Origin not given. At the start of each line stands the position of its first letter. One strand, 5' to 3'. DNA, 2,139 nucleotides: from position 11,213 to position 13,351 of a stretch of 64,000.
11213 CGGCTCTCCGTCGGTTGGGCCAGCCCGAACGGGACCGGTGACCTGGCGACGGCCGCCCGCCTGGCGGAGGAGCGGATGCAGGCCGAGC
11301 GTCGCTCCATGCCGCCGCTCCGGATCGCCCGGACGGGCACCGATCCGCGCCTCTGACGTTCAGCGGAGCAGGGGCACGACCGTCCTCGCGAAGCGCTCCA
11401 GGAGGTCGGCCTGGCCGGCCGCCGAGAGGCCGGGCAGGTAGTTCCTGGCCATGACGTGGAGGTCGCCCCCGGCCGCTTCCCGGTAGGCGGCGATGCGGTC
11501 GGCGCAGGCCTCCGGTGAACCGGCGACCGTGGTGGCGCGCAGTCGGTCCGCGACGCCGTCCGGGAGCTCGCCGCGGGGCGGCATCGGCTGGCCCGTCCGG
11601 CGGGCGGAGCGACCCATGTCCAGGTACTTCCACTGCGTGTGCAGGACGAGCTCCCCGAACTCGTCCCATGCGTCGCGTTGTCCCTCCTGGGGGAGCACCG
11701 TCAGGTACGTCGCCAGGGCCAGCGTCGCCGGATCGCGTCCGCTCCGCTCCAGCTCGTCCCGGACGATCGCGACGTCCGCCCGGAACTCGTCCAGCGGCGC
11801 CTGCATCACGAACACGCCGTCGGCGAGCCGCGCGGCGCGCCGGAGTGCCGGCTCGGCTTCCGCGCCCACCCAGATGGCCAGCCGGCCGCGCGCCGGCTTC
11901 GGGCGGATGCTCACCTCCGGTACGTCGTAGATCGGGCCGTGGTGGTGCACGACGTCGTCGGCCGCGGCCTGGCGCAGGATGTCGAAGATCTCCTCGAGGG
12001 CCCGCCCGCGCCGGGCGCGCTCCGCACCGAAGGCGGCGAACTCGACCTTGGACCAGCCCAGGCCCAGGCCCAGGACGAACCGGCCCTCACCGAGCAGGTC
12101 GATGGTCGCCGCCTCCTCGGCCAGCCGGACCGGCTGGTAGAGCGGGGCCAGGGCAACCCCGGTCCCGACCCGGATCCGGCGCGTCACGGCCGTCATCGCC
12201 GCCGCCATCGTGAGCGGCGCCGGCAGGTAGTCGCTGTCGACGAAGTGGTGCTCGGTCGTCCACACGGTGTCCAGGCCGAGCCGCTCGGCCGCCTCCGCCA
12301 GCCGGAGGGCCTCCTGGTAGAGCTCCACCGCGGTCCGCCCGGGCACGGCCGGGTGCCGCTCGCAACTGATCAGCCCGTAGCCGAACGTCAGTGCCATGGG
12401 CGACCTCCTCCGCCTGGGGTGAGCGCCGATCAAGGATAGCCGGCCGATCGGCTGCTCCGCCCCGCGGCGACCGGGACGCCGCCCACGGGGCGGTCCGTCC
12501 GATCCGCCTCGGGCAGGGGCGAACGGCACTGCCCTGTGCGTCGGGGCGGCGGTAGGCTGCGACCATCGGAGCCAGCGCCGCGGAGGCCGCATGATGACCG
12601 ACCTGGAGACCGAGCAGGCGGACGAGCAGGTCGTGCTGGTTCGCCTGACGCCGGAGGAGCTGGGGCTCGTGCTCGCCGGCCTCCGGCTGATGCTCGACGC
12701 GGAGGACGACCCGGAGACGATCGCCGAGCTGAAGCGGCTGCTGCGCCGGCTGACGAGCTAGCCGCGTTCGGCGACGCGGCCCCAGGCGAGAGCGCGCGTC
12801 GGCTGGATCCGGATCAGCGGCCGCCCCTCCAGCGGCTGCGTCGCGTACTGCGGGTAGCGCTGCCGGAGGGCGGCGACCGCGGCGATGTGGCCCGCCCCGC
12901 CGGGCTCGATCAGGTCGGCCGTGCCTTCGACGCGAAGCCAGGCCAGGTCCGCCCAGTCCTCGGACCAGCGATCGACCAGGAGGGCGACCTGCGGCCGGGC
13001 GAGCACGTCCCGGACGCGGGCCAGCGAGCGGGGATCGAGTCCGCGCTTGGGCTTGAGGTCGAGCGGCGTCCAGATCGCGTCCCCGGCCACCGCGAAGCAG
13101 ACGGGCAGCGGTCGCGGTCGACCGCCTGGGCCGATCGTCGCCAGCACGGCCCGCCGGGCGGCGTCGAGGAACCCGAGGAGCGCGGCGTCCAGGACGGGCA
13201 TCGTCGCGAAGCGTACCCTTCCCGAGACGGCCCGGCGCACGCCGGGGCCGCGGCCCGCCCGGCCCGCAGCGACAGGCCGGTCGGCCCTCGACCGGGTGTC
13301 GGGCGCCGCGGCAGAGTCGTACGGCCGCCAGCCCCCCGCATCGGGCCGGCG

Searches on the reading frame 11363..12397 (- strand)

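Call 9: search_protein_families(library=pfam, proteins=[window:11363-12397:-], max_evalue=0.01)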
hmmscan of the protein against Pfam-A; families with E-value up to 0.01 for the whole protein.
seq(345 aa): 1 family
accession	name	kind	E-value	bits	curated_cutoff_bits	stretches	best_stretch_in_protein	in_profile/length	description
PF00296.26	Bac_luciferase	-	2.6e-67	227.9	27.9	1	22-309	17-311/314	Luciferase-like monooxygenase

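Call 52: search_protein_families(library=ncbifam, proteins=[window:11363-12397:-], max_evalue=0.00001)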
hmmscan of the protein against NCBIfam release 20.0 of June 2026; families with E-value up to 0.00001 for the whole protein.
seq(345 aa): 33 families (the best 25 are shown)
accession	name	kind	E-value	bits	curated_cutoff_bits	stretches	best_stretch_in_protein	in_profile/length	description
TIGR03619.1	F420_Rv2161c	subfamily_domain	5.3e-51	173.6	166.9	1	32-242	2-226/247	TIGR03619 family F420-dependent LLM class oxidoreductase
TIGR04027.1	LLM_KPN_01858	hypoth_equivalog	1.7e-30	106.1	412.9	1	22-195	14-181/326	putative FMN-dependent luciferase-like monooxygenase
TIGR04020.1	seco_metab_LLM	subfamily_domain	1.5e-29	103.2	244.45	1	25-232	16-227/341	MupA/Atu3671 family FMN-dependent luciferase-like monooxygenase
TIGR03560.1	F420_Rv1855c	subfamily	2.3e-29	102.8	231.4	1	25-227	10-223/227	TIGR03560 family F420-dependent LLM class oxidoreductase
NF002619.0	PRK02271.1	equivalog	8.9e-28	97.5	276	1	28-234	14-213/329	5,10-methylenetetrahydromethanopterin reductase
TIGR03571.1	lucif_BA3436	subfamily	4.8e-27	95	303.9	1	27-232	30-241/304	TIGR03571 family LLM class oxidoreductase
TIGR03621.1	F420_MSMEG_2516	subfamily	1e-24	87.2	213.15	1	28-198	14-176/295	TIGR03621 family F420-dependent LLM class oxidoreductase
TIGR04021.1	LLM_DMSO2_sfnG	equivalog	1.4e-23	83.9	382.95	1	27-344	27-345/350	dimethylsulfone monooxygenase SfnG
TIGR03857.1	F420_MSMEG_2249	hypoth_equivalog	1.9e-23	83.2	218.4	1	19-236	7-216/329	TIGR03857 family LLM class F420-dependent oxidoreductase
TIGR03555.1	F420_mer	equivalog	2.1e-23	83.2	348.7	1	28-234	12-212/325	5,10-methylenetetrahydromethanopterin reductase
TIGR03858.1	LLM_2I7G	subfamily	6.1e-22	78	462.25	1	26-344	24-336/337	Atu2307/SP_0267 family LLM class monooxygenase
NF052254.1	luciferase_Alph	exception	7.9e-22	77.9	600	1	19-190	13-184/354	luciferase subunit alpha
TIGR03854.1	F420_MSMEG_3544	hypoth_equivalog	9.2e-22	77.7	295.6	1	34-222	19-204/290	TIGR03854 family LLM class F420-dependent oxidoreductase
NF052255.1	luciferase_Beta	exception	2.5e-21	76.1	500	1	38-188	34-185/325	luciferase subunit beta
TIGR03564.1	F420_MSMEG_4879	subfamily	2.2e-20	73.4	234.25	1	33-198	4-163/265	TIGR03564 family F420-dependent LLM class oxidoreductase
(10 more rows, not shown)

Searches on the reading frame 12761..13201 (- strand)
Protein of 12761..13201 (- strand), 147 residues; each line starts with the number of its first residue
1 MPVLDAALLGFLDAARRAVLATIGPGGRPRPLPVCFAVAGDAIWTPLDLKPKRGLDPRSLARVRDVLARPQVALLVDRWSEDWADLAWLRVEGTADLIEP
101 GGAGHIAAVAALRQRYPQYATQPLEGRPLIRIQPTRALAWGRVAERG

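Call 9: search_protein_families(library=pfam, proteins=[window:12761-13201:-], max_evalue=0.01)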
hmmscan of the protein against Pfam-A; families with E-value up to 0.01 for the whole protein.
seq(147 aa): 1 family
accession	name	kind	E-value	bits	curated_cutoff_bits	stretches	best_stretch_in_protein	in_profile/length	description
PF01243.27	PNPOx_N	-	2.3e-12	47.8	28.1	1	5-140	2-119/120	Pyridoxamine 5'-phosphate oxidase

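Call 52: search_protein_families(library=ncbifam, proteins=[window:12761-13201:-], max_evalue=0.00001)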
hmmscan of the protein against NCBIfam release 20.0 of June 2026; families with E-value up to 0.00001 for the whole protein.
seq(147 aa): 3 families
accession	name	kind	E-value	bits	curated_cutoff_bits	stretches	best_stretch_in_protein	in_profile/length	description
TIGR03668.1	Rv0121_F420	hypoth_equivalog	2.7e-36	124.7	119.15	1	11-140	8-140/141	TIGR03668 family PPOX class F420-dependent oxidoreductase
TIGR03618.1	Rv1155_F420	subfamily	2.8e-15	56.6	79.05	1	9-137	2-125/127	TIGR03618 family F420-dependent PPOX class oxidoreductase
TIGR04023.1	PPOX_MSMEG_5819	subfamily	8.1e-08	32.2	85.6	1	9-141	6-114/115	PPOX class F420-dependent oxidoreductase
